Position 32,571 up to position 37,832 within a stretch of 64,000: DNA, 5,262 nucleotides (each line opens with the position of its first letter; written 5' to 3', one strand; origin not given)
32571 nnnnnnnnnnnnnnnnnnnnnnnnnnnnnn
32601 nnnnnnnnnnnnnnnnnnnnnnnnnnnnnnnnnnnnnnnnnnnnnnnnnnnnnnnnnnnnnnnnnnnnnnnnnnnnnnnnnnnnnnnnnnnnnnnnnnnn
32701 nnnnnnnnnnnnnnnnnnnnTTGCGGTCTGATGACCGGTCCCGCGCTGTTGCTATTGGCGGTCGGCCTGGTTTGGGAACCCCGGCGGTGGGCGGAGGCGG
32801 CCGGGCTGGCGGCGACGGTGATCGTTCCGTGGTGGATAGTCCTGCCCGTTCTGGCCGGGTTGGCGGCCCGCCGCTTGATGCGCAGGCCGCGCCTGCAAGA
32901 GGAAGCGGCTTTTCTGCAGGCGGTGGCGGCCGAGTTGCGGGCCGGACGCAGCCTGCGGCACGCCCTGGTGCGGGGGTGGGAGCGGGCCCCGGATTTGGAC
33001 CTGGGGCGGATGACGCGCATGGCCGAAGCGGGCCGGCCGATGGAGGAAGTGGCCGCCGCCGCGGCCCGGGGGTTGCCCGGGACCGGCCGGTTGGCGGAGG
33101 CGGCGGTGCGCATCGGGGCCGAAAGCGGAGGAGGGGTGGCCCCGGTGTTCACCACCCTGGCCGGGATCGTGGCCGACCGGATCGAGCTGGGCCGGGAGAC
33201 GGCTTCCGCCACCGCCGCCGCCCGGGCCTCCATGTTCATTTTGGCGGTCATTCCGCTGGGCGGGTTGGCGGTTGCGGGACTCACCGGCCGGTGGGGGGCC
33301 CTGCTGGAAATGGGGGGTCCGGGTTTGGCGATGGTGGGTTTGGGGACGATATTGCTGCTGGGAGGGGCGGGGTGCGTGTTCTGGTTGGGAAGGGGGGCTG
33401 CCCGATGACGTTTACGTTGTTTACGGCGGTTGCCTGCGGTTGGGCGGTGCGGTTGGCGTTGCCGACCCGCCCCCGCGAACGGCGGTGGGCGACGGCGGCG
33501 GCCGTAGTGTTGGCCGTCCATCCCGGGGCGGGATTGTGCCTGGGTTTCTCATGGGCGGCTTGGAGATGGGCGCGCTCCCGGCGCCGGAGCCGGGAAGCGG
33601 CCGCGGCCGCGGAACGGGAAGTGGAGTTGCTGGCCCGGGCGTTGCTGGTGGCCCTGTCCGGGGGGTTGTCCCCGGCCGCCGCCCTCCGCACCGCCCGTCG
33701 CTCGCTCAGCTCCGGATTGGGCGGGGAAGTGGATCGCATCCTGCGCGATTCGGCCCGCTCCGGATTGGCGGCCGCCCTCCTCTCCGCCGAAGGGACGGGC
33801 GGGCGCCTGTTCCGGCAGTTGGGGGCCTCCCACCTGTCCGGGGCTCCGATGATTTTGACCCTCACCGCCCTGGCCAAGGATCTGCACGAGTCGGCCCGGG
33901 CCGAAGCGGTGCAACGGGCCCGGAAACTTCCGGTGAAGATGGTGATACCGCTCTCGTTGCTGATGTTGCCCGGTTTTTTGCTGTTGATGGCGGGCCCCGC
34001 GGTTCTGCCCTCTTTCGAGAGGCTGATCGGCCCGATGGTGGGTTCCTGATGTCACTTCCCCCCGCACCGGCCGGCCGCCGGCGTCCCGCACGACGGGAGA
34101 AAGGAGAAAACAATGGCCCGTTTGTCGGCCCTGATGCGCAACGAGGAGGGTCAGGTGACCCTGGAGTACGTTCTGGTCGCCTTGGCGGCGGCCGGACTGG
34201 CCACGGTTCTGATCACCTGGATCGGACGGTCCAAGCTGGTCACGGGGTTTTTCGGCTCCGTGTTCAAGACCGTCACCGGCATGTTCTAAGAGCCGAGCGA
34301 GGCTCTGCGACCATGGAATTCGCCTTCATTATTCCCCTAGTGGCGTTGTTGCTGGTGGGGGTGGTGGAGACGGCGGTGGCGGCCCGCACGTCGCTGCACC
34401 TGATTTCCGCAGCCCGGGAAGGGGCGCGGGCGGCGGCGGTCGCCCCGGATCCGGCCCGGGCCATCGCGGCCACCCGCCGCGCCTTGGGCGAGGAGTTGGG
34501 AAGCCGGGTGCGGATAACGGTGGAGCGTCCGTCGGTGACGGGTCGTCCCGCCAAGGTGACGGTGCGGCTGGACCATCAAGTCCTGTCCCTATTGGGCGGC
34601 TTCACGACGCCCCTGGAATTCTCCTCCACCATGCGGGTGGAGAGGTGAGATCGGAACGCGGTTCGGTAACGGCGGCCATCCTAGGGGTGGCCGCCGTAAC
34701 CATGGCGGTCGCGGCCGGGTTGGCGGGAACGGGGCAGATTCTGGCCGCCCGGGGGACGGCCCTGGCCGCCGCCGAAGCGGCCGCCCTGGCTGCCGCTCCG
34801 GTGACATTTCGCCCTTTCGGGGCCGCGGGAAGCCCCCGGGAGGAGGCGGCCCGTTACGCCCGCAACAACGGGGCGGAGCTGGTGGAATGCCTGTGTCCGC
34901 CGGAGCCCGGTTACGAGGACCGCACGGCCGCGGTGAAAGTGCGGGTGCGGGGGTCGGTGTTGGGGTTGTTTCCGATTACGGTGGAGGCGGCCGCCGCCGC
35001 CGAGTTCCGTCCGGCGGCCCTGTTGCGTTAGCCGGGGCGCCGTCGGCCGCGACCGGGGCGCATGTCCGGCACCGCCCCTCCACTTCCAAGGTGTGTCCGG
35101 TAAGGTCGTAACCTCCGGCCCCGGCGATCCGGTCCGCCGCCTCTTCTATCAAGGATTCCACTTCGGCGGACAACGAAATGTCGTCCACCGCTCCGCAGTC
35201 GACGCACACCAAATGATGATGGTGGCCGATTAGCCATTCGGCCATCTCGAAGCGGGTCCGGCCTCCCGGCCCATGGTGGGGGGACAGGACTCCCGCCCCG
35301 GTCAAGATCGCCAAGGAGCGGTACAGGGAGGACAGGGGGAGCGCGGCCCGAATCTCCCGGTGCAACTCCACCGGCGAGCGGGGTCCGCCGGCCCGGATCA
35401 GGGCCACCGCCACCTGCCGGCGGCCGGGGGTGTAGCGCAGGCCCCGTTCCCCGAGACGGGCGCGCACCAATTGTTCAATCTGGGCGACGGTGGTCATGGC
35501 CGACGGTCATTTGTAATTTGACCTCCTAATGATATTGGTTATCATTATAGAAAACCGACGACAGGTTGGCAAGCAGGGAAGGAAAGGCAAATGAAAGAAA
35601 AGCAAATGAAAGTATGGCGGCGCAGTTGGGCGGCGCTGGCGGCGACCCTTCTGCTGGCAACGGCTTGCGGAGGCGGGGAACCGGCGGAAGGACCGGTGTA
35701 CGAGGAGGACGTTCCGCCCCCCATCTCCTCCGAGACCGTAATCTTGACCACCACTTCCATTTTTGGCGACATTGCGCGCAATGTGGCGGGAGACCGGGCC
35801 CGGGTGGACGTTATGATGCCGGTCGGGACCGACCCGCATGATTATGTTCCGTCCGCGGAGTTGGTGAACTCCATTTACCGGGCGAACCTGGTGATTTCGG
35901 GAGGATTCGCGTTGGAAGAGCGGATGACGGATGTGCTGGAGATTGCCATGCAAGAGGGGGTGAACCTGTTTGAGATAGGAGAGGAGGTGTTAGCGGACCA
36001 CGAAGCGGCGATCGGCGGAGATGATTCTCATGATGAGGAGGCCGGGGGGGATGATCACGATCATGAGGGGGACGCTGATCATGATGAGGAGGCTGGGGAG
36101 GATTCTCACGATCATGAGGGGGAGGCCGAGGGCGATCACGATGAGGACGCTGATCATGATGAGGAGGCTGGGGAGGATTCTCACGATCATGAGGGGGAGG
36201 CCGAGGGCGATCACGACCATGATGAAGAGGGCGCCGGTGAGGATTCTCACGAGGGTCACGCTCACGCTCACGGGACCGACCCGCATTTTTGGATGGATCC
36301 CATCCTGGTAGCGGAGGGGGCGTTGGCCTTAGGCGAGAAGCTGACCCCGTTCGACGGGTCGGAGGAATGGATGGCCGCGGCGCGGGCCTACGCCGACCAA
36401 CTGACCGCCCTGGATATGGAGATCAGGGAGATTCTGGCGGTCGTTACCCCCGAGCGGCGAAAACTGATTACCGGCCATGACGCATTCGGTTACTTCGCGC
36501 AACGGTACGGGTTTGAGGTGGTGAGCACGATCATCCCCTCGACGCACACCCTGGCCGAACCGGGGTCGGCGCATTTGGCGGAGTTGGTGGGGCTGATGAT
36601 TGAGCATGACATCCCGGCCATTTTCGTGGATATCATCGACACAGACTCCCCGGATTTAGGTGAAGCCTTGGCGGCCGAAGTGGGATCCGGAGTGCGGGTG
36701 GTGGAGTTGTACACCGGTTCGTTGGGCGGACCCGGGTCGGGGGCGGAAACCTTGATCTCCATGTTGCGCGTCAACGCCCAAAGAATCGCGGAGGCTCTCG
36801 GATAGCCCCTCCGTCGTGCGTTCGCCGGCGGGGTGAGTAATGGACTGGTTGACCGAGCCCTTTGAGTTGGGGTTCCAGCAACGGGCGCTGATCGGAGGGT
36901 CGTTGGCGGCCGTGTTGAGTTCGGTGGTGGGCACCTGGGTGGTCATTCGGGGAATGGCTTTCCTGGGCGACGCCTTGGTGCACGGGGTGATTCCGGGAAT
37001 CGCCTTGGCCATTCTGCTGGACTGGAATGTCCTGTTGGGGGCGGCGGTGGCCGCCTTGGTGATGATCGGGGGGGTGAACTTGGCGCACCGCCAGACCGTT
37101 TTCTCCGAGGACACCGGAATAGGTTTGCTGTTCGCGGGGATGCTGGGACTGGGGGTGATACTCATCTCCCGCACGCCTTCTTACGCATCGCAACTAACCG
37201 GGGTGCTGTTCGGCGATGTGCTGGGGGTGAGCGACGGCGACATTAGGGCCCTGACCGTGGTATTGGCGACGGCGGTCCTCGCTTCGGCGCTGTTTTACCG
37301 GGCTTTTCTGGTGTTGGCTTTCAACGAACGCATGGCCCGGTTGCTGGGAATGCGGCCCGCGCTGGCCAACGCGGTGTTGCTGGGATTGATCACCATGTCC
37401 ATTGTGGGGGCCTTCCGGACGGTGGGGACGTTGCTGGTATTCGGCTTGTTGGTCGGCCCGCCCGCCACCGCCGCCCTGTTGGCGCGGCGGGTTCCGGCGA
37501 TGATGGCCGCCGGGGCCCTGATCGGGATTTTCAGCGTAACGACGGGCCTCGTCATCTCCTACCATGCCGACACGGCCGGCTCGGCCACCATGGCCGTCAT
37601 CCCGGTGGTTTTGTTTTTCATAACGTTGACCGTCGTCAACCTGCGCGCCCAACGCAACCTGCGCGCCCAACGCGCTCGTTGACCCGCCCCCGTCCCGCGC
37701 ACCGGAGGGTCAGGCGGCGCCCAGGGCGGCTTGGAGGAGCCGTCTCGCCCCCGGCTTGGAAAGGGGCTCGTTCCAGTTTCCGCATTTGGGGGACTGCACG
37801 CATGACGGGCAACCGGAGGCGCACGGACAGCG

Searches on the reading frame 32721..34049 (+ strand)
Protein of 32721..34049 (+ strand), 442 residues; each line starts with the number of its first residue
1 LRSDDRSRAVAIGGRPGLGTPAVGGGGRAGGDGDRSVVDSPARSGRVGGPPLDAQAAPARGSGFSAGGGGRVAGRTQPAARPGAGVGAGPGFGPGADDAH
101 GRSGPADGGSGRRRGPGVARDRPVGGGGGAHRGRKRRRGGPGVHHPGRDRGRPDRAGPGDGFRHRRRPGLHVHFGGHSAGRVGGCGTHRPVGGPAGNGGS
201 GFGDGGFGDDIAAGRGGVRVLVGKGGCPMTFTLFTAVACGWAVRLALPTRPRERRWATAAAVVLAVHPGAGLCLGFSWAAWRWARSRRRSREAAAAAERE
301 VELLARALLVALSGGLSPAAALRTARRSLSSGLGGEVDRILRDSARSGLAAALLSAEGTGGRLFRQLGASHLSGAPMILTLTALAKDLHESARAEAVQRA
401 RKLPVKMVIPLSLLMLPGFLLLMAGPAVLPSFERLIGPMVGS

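Call 49: search_protein_families(library=pfam, proteins=[window:32721-34049:+], max_evalue=0.001)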
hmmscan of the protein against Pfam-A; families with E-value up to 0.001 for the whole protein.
window:32721-34049:+ (442 aa): 1 family
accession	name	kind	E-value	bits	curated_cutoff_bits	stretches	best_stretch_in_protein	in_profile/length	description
PF00482.28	T2SSF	-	8.8e-08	32.6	25.2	1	305-423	2-123/125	Type II secretion system (T2SS), protein F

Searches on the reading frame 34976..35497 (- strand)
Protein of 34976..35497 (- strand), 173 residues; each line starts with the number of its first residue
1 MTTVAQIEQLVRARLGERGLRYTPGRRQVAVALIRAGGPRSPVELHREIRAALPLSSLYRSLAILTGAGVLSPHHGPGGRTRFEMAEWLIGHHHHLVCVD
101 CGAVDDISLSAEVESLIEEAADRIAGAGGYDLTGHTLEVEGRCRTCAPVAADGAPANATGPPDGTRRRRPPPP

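Call 49: search_protein_families(library=pfam, proteins=[window:34976-35497:-], max_evalue=0.001)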
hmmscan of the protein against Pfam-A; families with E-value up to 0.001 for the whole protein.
window:34976-35497:- (173 aa): 1 family
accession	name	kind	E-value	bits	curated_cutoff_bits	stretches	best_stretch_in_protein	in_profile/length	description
PF01475.25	FUR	-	6.1e-16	59.1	23.1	1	17-139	1-120/121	Ferric uptake regulator family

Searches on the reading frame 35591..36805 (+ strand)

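Call 49: search_protein_families(library=pfam, proteins=[window:35591-36805:+], max_evalue=0.001)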
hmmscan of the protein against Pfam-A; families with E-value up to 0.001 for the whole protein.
window:35591-36805:+ (404 aa): 1 family
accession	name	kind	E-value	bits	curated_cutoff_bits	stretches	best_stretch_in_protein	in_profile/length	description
PF01297.22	ZnuA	-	1.9e-58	198.4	29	1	51-402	1-263/263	Zinc-uptake complex component A periplasmic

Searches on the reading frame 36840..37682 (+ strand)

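Call 49: search_protein_families(library=pfam, proteins=[window:36840-37682:+], max_evalue=0.001)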
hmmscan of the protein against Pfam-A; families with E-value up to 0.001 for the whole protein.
window:36840-37682:+ (280 aa): 1 family
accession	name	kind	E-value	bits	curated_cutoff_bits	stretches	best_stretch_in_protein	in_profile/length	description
PF00950.22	ABC-3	-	5.7e-55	187.1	20.1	1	12-264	4-256/258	ABC 3 transport family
